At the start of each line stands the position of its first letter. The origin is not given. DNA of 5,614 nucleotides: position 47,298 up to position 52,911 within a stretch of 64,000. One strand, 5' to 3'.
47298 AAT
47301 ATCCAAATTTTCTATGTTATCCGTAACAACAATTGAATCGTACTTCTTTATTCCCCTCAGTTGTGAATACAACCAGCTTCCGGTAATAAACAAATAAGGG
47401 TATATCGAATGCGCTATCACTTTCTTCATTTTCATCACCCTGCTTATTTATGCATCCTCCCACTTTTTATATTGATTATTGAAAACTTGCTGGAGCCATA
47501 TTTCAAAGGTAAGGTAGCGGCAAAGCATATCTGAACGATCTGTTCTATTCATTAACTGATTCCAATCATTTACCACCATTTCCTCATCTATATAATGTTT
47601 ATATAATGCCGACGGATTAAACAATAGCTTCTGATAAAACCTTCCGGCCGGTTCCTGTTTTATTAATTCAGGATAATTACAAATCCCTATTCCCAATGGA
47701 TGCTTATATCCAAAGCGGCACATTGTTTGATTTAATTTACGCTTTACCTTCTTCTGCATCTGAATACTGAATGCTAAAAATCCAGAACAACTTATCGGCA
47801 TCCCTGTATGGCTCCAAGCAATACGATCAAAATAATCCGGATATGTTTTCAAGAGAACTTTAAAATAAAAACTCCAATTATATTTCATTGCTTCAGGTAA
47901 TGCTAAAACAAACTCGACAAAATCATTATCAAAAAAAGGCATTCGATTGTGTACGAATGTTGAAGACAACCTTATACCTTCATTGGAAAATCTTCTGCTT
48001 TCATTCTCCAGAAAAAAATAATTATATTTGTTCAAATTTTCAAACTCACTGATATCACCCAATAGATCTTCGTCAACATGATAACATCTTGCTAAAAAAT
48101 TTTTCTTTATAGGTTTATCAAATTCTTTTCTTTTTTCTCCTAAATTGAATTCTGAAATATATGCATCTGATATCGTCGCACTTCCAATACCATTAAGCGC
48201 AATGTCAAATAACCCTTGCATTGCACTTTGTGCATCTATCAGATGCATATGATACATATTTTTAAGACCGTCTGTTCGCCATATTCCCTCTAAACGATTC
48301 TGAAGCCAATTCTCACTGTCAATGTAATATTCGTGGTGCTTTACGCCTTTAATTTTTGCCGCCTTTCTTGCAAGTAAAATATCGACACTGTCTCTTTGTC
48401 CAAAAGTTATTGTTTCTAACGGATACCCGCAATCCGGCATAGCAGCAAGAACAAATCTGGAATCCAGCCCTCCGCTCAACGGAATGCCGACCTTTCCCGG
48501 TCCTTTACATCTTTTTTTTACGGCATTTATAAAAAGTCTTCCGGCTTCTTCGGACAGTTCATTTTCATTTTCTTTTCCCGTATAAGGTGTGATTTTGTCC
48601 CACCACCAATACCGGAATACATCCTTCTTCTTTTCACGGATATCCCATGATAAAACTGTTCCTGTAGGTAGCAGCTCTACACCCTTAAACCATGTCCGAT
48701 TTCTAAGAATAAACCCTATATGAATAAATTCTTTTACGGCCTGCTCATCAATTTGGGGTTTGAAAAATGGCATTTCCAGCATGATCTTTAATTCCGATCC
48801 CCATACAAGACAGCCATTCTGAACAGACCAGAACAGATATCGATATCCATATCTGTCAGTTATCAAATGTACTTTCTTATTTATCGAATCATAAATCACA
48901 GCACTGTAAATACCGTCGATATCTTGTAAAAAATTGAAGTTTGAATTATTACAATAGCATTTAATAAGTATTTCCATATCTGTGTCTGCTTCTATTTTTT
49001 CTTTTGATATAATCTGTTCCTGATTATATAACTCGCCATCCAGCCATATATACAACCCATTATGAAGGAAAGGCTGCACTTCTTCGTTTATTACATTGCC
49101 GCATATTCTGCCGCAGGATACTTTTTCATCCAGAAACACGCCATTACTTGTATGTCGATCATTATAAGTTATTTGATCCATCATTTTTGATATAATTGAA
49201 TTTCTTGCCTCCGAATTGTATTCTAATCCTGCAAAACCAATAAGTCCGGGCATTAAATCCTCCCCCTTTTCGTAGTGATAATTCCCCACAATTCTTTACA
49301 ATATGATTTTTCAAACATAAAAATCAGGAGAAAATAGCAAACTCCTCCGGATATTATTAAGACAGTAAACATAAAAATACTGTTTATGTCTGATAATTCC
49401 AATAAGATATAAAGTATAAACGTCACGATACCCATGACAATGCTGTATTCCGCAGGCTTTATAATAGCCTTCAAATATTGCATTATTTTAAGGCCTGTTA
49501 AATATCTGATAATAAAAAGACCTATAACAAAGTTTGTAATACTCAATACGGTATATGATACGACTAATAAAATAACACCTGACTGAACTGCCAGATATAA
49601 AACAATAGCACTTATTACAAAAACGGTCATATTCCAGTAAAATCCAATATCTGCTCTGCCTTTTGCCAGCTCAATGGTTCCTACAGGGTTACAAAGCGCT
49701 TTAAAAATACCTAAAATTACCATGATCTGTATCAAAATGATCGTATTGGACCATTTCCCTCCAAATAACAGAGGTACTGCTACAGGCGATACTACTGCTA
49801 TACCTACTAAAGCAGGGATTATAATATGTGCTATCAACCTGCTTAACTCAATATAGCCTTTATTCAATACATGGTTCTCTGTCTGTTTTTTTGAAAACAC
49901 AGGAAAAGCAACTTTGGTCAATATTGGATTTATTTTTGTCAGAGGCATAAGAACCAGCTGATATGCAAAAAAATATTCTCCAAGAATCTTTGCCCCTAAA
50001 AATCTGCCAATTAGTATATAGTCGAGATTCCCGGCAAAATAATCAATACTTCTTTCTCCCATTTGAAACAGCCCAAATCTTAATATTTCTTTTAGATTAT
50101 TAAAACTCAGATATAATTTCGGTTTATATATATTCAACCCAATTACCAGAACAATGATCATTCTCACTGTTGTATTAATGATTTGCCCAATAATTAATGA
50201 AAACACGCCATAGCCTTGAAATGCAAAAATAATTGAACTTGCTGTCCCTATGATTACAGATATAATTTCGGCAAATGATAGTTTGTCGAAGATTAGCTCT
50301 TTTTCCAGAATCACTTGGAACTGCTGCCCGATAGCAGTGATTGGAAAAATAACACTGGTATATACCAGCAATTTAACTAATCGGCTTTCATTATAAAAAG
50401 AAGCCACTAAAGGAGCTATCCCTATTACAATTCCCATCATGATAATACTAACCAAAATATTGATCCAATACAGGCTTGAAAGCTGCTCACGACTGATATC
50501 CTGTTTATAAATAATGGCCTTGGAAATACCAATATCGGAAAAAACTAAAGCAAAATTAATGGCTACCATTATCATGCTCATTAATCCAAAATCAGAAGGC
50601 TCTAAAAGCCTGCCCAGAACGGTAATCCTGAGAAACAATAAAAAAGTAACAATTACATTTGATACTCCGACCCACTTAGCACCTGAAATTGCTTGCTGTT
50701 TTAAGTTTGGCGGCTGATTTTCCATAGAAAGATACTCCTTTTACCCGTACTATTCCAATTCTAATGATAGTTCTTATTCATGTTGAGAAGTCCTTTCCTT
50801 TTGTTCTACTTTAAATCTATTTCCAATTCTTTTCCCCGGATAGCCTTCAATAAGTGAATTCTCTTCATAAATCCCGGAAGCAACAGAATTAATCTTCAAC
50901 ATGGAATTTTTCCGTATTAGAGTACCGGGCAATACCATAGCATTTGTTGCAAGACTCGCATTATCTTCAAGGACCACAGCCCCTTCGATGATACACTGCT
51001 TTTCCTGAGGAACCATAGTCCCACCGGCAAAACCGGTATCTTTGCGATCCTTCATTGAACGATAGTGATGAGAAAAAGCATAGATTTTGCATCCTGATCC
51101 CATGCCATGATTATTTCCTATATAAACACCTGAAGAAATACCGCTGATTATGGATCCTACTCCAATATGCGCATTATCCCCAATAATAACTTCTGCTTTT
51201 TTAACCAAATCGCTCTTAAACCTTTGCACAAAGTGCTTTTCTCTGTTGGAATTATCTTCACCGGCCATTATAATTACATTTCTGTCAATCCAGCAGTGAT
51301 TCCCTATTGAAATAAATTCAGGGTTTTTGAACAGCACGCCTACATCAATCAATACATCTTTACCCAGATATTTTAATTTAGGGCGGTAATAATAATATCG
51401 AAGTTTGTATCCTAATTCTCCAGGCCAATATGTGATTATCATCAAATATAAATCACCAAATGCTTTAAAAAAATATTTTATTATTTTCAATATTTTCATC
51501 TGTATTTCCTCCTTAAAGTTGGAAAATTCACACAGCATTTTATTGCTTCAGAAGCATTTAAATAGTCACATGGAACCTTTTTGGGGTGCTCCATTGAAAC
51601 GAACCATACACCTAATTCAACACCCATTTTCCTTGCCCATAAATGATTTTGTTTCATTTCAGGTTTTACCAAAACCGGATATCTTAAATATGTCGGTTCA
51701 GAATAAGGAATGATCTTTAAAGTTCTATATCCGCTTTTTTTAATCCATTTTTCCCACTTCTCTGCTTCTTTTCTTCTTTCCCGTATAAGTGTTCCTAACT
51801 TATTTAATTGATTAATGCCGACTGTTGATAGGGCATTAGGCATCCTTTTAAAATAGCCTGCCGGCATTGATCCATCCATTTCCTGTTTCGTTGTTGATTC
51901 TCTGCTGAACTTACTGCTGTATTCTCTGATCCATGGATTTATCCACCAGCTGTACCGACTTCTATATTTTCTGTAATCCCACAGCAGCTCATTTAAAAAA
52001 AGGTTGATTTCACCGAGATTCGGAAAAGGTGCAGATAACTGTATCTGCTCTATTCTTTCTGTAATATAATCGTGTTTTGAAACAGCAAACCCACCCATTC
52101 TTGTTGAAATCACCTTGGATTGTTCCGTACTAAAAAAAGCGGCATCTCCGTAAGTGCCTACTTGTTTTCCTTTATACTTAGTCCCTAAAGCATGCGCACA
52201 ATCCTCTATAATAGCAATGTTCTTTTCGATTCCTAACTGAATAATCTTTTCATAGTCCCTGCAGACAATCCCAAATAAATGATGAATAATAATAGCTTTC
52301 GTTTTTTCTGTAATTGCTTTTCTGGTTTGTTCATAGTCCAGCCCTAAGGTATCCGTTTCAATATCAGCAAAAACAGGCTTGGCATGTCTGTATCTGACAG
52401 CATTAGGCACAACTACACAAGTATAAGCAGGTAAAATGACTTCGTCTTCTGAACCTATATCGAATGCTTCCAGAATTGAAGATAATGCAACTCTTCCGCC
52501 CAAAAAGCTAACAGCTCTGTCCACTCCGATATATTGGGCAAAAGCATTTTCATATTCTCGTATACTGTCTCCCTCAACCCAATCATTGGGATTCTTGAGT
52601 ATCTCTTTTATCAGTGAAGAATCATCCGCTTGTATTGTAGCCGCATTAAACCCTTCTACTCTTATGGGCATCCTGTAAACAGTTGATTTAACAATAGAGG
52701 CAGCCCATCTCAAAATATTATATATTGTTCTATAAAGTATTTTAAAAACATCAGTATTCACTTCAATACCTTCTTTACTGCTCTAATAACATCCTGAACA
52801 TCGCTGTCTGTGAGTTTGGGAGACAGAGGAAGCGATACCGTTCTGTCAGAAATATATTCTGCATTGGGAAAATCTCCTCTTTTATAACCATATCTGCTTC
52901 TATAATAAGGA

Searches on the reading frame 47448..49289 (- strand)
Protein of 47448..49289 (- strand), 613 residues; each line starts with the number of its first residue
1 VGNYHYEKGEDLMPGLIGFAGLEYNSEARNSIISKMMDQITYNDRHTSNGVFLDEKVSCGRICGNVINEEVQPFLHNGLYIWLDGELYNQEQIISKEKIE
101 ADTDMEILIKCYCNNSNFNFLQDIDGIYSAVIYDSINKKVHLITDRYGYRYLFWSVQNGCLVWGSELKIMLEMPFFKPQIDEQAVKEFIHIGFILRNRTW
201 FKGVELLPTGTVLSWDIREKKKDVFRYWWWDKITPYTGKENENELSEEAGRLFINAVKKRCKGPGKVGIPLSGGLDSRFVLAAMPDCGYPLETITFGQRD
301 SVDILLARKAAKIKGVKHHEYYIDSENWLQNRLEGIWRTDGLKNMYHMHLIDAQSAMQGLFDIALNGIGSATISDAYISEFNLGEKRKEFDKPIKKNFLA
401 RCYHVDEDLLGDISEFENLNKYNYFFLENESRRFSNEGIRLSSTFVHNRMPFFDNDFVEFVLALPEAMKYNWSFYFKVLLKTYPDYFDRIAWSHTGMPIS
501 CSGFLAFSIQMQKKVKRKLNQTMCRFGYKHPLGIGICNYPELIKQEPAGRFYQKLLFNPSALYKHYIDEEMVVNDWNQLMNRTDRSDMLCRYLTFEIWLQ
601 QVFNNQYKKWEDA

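Call 53: search_protein_families(library=ncbifam, proteins=[window:47448-49289:-], max_evalue=1e-10)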
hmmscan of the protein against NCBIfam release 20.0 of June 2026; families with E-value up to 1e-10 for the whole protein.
window:47448-49289:- (613 aa): 6 families
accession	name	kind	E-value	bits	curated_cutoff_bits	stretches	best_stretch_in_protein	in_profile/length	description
TIGR01536.1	asn_synth_AEB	equivalog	9.5e-44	150.2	267.1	1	29-348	16-343/517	asparagine synthase (glutamine-hydrolyzing)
TIGR03108.1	eps_aminotran_1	hypoth_equivalog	2.2e-31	109.2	816.9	1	13-334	1-332/628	XrtA/PEP-CTERM system amidotransferase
NF033535.1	lass_lactam_cya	exception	5.3e-22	78.1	525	1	13-280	1-272/668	lasso peptide isopeptide bond-forming cyclase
TIGR03104.1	trio_amidotrans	equivalog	5.3e-21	74.5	570.1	1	26-298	13-295/589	N-acetylglutaminylglutamine amidotransferase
NF006949.0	PRK09431.1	equivalog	3.2e-19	68.9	499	0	66-172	55-167/554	asparagine synthase B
NF033561.1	macrolact_Ik_Al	subfamily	7.6e-12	44.6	300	1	126-340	81-293/561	albusnodin/ikarugamycin family macrolactam cyclase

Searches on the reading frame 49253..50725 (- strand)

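Call 61: search_protein_families(library=pfam, proteins=[window:49253-50725:-], max_evalue=0.00001)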
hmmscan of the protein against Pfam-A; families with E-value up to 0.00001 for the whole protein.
window:49253-50725:- (490 aa): 2 families
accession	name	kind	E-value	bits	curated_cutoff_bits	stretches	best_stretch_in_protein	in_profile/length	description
PF13440.11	Polysacc_synt_3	-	8.7e-77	258.7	23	1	36-328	1-291/293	Polysaccharide biosynthesis protein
PF01943.22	Polysacc_synt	-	1.3e-41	143.3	28.2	1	15-279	4-272/274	Polysaccharide biosynthesis protein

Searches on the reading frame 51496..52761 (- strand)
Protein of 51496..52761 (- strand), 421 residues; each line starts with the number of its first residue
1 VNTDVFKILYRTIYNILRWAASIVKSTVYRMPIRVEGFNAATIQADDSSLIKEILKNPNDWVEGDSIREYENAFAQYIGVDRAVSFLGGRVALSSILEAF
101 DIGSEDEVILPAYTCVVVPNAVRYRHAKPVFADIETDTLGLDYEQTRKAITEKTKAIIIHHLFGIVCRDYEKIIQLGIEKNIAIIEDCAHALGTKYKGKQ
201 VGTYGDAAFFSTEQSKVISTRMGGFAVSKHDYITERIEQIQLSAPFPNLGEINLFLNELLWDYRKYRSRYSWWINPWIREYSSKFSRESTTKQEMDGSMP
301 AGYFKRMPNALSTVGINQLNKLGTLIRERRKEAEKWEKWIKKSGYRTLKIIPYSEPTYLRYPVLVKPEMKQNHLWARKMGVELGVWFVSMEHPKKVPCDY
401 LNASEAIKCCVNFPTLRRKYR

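Call 61: search_protein_families(library=pfam, proteins=[window:51496-52761:-], max_evalue=0.00001)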
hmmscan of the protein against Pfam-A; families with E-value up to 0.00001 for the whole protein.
window:51496-52761:- (421 aa): 1 family
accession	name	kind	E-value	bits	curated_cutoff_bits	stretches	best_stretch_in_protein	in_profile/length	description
PF01041.23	DegT_DnrJ_EryC1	-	7.5e-56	190.3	19.8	1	44-241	4-199/360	DegT/DnrJ/EryC1/StrS aminotransferase family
